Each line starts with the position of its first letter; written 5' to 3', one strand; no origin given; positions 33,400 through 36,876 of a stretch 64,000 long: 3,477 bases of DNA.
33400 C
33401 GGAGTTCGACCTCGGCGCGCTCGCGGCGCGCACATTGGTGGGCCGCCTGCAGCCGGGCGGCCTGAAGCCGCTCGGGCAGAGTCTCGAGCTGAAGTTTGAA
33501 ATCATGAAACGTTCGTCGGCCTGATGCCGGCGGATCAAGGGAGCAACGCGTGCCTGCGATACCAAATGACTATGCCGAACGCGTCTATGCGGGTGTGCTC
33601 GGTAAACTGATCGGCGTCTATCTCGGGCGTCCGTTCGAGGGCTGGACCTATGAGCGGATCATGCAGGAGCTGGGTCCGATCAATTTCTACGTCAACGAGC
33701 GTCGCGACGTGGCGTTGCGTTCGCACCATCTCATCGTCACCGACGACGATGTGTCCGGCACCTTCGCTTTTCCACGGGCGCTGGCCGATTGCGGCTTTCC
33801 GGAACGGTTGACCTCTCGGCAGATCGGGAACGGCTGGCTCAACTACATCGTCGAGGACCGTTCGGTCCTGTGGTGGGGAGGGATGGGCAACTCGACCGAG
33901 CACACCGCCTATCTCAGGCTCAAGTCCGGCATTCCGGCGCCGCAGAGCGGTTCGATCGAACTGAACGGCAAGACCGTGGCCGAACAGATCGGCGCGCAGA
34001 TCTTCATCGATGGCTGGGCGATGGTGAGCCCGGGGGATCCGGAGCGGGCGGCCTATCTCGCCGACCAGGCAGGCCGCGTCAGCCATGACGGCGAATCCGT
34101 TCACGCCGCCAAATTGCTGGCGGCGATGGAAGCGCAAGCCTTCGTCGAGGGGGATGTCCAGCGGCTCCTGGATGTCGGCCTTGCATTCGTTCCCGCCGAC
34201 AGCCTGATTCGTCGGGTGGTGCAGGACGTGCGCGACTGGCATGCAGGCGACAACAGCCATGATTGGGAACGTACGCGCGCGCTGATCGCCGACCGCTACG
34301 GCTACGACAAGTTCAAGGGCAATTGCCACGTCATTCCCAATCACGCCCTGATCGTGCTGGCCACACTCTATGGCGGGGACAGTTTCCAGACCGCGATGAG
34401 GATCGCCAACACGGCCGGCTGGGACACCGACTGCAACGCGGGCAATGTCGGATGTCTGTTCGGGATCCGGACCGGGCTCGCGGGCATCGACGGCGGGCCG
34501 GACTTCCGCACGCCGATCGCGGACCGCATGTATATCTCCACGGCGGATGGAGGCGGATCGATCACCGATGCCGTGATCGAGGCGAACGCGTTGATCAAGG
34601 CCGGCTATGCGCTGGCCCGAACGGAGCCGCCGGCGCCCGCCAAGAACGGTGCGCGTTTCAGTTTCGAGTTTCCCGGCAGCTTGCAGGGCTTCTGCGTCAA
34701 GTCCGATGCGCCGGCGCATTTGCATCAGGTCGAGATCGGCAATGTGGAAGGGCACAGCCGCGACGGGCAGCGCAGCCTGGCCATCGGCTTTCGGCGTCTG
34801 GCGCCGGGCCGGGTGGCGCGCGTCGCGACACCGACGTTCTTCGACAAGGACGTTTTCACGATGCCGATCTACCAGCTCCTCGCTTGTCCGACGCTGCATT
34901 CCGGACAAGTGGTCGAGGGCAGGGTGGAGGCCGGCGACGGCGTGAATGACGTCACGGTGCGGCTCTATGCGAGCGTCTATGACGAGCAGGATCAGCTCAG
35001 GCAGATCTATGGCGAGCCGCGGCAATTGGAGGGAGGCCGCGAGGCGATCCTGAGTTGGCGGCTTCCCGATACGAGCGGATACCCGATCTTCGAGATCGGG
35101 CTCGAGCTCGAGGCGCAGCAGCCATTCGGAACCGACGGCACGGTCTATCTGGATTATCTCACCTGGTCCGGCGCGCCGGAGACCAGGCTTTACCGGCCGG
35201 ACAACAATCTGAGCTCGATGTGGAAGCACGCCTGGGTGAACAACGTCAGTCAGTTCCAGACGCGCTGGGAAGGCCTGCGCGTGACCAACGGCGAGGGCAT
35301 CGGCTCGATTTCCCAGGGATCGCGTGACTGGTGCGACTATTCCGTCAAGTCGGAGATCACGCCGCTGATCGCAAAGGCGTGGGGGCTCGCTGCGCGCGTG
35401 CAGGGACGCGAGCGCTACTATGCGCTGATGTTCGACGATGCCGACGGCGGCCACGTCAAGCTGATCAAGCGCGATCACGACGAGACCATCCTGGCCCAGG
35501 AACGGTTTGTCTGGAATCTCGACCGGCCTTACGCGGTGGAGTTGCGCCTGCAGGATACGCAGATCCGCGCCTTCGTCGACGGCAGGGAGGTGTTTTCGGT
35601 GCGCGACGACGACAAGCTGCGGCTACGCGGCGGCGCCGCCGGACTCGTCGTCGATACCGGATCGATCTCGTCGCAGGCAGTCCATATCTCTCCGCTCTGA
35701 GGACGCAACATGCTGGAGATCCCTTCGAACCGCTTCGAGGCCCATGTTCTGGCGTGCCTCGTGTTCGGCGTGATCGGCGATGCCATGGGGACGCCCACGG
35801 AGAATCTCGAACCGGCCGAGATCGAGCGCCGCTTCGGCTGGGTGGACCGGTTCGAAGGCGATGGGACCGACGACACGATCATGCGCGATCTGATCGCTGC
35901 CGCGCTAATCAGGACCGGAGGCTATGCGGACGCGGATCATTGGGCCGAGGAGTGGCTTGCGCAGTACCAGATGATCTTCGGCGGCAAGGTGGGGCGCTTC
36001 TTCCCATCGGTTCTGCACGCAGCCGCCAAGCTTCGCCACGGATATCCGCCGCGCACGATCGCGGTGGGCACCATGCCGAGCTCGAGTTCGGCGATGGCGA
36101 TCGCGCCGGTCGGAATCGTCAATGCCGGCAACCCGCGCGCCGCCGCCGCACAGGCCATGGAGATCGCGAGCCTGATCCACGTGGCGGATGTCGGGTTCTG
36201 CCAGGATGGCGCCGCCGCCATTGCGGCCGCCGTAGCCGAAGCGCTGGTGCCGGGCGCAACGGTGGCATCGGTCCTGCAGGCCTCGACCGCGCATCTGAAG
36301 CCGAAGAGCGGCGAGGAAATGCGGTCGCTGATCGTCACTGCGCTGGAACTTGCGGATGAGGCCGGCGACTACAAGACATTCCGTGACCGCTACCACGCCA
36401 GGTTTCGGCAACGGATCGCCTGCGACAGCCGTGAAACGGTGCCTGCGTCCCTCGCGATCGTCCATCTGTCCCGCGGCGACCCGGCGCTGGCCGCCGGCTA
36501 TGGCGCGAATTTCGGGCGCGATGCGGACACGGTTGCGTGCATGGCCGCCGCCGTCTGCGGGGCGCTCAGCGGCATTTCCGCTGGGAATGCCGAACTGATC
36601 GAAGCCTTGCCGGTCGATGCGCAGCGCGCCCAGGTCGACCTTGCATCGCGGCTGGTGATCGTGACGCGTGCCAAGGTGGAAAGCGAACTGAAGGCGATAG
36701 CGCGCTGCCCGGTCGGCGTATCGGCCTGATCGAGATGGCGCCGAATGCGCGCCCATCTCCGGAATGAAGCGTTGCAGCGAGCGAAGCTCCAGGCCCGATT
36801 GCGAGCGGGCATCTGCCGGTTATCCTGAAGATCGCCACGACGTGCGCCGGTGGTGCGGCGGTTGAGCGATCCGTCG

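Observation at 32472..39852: Candidate undescribed catabolic system: two ARH-fold hydrolases, xylose-isomerase-like TIM barrel, Gfo/Idh/MocA oxidoreductase and SDR under LacI control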

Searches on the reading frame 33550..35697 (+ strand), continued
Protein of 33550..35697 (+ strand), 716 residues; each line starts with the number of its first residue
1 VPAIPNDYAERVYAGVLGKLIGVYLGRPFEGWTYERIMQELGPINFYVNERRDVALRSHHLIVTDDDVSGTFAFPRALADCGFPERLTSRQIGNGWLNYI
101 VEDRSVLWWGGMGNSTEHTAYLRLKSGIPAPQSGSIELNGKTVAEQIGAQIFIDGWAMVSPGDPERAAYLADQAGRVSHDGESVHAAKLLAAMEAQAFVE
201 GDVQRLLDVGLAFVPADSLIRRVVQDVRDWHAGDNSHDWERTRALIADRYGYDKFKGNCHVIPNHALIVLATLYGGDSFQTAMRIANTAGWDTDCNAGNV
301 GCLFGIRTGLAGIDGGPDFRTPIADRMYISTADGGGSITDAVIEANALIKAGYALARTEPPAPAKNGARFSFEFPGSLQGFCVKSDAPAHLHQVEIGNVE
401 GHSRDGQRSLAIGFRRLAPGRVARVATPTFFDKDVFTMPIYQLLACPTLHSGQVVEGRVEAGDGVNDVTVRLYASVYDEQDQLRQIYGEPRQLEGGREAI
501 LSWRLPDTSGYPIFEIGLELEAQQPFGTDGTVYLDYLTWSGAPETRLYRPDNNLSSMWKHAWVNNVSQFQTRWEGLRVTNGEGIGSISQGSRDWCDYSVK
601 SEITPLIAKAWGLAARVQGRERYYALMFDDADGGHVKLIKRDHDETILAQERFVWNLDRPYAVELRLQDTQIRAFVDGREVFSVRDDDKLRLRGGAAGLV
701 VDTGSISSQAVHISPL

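Call 98: search_solved_structures(query=A2, max_evalue=0.01, show_alignments=3)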
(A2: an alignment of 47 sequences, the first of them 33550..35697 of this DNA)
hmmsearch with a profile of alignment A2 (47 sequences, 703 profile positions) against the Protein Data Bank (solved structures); distinct sequences matched with E-value up to 0.01: 0.

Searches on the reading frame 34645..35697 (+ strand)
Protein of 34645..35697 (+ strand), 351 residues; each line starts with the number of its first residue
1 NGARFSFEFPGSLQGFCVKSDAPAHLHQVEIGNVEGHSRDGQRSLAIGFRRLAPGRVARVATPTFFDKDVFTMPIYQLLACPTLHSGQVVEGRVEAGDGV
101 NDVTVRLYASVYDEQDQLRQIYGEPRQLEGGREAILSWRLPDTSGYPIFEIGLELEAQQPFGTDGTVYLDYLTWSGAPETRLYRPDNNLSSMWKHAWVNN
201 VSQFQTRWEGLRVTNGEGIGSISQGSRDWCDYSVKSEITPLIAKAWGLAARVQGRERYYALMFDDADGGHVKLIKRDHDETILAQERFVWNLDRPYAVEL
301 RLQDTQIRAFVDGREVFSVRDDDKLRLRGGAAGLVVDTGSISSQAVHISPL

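Call 33: search_protein_families(library=pfam, max_evalue=10, proteins=[window:34648-35697:+])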
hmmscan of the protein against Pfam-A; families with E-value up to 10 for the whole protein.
seq(350 aa): 2 families
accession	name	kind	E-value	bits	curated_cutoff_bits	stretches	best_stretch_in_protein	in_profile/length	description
PF22925.3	TS_C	-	0.041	13.9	27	1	283-319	124-157/202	Trans-sialidase, C-terminal domain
PF19763.6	DUF6250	-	0.14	12.4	26.9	1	274-324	101-146/165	Domain of unknown function (DUF6250)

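Call 54: search_protein_representatives(protein=window:34645-35697:+)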
Query: 351 residues. Proteins with E-value up to 0.001 (for the whole library): 1112; up to 1e-10: 579; up to 1e-30: 180. The best 150 are listed.
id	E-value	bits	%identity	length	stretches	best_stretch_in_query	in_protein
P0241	6.0e-99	347.9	69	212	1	140-350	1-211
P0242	3.8e-95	335.4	77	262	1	56-259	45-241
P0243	2.4e-90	319.6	59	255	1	102-350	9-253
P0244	7.8e-86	304.8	48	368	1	1-350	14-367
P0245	2.3e-75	270.3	50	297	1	1-259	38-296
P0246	1.6e-73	264.2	81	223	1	192-334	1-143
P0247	1.0e-71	258.3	43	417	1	1-350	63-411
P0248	1.8e-64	234.5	38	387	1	2-351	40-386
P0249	1.0e-63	232.0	44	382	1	2-263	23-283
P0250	1.8e-63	231.2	40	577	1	2-348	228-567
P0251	1.3e-60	221.9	41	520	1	2-348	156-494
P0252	8.5e-60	219.1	42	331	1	30-350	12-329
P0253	7.5e-59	216.0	39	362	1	1-350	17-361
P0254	7.9e-59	215.9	38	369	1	2-350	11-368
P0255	4.1e-58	213.6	37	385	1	1-349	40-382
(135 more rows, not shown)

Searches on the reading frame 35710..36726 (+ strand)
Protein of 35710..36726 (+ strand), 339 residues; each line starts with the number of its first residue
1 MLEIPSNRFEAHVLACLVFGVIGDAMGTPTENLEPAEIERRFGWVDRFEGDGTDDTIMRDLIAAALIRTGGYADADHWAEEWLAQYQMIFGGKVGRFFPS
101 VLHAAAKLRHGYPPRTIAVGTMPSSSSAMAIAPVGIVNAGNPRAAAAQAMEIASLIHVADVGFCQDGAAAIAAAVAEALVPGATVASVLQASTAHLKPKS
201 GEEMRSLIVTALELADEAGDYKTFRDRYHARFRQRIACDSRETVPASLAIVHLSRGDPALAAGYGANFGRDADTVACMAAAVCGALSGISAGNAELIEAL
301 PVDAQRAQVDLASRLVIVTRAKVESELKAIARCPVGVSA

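Call 4: search_protein_families(library=pfam, proteins=[window:35710-36726:+], max_evalue=0.01)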
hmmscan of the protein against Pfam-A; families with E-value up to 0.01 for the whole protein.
window:35710-36726:+ (339 aa): 1 family
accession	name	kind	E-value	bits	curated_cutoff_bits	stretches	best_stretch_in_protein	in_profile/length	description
PF03747.19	ADP_ribosyl_GH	-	5.4e-40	138.3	26.2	1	15-291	1-283/287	ADP-ribosylglycohydrolase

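Call 5: search_protein_families(library=ncbifam, proteins=[window:35710-36726:+], max_evalue=0.01)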
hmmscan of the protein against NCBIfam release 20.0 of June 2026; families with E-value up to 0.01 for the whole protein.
window:35710-36726:+ (339 aa): 1 family
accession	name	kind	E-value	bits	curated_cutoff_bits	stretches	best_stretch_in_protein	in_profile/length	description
TIGR02662.1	dinitro_DRAG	equivalog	0.00034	19.9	337.05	0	21-84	13-87/287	ADP-ribosyl-[dinitrogen reductase] hydrolase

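Call 13: search_solved_structures(query=window:35710-36726:+, max_evalue=0.01)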
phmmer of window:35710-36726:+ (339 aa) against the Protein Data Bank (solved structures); distinct sequences matched with E-value up to 0.01: 2.
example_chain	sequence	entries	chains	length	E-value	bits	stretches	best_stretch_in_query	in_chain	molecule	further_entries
1t5j_A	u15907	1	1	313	4.3e-07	33.1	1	13-48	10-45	Hypothetical protein MJ1187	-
2qty_A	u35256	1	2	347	0.0051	19.7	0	53-223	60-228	Poly(ADP-ribose) glycohydrolase ARH3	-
